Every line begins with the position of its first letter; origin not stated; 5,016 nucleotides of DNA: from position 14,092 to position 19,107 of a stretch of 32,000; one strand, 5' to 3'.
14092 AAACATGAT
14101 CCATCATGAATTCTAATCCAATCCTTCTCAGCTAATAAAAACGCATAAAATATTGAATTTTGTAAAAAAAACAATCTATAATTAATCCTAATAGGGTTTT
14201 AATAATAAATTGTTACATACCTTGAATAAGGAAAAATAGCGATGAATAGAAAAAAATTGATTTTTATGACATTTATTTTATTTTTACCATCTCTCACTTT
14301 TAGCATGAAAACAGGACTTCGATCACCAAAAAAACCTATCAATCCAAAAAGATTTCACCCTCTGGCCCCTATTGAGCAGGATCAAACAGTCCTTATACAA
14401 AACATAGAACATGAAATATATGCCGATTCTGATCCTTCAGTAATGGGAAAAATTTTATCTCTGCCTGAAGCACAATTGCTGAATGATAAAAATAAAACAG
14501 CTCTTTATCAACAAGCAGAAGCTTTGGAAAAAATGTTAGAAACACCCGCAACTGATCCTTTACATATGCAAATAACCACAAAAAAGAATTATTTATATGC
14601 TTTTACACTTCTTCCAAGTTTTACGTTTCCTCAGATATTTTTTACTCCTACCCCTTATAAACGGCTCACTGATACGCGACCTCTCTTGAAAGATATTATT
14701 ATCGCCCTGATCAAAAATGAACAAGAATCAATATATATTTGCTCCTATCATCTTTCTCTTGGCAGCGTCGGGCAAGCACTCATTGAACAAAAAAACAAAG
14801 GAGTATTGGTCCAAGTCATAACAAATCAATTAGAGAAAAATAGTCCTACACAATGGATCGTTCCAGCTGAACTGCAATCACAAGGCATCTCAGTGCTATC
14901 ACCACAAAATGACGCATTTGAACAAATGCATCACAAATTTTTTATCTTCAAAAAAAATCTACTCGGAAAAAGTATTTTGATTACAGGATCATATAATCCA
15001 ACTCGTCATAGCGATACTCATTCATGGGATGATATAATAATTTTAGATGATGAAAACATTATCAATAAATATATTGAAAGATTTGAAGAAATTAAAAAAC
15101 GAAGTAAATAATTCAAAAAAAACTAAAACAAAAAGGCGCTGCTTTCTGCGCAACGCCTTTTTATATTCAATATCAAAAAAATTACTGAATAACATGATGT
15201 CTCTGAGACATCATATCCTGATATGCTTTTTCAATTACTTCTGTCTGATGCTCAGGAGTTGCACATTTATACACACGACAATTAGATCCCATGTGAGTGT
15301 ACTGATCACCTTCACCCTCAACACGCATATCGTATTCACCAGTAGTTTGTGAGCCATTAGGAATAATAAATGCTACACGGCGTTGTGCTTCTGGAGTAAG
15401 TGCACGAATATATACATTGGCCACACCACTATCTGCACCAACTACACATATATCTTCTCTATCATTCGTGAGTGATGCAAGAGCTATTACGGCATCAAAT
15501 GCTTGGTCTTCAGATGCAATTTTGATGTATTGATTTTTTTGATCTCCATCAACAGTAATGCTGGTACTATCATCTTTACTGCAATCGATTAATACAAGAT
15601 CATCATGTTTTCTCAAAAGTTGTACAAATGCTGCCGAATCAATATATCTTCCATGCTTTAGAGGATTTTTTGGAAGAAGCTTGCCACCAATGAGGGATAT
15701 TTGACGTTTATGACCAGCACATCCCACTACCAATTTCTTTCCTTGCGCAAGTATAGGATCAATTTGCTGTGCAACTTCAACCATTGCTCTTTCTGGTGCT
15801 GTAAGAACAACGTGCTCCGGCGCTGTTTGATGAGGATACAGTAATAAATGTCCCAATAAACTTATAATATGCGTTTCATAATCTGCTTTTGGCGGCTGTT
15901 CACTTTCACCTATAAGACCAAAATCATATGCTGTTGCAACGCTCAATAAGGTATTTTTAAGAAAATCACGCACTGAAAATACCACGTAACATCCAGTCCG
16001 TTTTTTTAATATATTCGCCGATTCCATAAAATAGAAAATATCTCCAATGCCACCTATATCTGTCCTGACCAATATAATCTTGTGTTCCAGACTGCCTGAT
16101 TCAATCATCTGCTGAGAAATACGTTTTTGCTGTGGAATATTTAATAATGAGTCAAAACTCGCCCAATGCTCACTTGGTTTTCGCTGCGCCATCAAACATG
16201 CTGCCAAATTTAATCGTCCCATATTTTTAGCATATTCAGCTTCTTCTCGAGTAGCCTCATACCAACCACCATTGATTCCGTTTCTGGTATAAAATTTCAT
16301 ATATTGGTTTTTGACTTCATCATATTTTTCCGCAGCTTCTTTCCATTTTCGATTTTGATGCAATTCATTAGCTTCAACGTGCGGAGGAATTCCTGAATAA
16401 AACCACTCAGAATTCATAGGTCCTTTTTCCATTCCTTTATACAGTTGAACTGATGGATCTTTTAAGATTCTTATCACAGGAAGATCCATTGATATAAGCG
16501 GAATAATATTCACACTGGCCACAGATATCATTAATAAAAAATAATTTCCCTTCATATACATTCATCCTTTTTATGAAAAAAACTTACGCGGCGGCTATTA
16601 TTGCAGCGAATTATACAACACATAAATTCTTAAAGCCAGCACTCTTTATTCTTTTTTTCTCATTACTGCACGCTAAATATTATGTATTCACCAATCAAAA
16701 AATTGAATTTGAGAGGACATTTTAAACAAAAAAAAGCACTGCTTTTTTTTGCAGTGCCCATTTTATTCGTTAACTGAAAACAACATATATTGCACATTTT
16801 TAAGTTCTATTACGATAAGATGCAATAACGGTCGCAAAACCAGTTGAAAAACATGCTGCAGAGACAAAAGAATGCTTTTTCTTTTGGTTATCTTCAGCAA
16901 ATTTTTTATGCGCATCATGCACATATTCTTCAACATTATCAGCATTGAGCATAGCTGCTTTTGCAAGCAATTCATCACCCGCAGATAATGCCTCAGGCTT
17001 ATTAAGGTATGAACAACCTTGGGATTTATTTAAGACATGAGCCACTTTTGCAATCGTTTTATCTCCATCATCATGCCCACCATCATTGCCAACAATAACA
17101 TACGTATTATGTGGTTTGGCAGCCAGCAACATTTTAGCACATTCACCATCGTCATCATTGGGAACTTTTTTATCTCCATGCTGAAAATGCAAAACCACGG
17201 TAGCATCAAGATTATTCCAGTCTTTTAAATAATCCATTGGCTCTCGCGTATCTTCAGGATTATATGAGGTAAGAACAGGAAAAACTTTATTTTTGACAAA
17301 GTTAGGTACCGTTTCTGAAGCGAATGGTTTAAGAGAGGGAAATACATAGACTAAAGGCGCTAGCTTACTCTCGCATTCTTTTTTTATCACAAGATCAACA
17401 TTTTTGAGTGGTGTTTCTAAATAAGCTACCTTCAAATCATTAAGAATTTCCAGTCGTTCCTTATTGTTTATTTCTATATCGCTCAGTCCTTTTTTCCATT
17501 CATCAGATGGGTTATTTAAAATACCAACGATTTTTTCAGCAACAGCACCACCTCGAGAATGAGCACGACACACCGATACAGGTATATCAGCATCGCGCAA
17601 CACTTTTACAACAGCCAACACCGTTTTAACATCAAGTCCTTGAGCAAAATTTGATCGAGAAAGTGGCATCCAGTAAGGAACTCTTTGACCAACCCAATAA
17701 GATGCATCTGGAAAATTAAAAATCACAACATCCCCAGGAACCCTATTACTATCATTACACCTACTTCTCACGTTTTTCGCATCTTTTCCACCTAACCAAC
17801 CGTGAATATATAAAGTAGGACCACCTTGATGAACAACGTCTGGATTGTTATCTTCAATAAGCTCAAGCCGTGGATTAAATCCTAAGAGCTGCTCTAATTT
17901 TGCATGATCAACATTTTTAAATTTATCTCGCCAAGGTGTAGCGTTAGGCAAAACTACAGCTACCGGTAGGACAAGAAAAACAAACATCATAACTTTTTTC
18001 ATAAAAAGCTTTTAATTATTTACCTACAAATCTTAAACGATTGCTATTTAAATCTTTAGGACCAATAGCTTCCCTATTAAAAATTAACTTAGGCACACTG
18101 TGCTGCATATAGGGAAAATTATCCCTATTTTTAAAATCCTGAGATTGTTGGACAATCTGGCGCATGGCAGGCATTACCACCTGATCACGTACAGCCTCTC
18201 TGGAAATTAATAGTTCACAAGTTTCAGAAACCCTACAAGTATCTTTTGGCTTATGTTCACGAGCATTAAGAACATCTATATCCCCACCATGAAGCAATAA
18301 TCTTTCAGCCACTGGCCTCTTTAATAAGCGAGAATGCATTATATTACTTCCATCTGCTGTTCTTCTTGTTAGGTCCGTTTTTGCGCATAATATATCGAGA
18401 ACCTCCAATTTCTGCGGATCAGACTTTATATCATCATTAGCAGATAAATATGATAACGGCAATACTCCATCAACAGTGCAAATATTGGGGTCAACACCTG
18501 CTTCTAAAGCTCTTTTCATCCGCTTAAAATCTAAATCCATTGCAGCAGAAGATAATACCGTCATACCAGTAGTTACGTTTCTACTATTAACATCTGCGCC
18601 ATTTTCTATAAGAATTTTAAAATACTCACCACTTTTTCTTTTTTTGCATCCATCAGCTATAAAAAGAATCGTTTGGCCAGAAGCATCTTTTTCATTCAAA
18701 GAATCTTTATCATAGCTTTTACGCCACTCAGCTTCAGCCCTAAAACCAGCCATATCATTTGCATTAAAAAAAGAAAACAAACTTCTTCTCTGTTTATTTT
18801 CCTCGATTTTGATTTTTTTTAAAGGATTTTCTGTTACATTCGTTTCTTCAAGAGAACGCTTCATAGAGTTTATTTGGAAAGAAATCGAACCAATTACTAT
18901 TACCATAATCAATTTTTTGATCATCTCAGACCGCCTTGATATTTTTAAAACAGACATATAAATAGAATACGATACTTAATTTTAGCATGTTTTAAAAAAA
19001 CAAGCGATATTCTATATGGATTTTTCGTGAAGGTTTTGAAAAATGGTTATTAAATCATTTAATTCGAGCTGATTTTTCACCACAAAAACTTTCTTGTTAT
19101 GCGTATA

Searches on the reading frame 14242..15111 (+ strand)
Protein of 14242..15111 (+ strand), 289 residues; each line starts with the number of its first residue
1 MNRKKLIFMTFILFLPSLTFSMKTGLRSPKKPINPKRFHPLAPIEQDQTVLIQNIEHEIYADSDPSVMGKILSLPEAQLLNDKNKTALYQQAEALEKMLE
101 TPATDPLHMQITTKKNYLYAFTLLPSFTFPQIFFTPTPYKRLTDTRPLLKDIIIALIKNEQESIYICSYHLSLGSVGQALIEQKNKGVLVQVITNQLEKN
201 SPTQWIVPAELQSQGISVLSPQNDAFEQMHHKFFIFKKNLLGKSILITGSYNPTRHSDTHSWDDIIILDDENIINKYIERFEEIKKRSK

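Call 87: search_protein_families(library=pfam, proteins=[window:14242-15111:+], max_evalue=0.01)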
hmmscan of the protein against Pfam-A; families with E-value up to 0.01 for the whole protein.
window:14242-15111:+ (289 aa): 1 family
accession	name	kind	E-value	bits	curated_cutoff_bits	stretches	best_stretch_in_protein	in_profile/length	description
PF13091.12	PLDc_2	-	7.8e-20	71.5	27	1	153-284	1-131/132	PLD-like domain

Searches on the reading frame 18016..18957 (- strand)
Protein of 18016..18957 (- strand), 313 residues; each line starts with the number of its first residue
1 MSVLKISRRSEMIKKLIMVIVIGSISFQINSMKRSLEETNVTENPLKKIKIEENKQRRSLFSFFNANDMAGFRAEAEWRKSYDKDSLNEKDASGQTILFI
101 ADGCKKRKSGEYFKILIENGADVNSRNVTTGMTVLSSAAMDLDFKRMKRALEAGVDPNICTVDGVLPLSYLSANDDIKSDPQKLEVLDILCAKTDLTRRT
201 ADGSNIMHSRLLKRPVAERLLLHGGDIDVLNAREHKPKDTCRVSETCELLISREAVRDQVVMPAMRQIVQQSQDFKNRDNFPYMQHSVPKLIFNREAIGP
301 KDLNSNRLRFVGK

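Call 46: search_protein_families(library=pfam, proteins=[window:18016-18957:-], max_evalue=0.00001)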
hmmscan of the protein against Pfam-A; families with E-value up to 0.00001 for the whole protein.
window:18016-18957:- (313 aa): 1 family
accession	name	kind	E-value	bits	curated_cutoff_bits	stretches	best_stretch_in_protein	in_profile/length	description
PF12796.13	Ank_2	-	2.1e-06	28.6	27.3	0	109-196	9-86/90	Ankyrin repeats (3 copies)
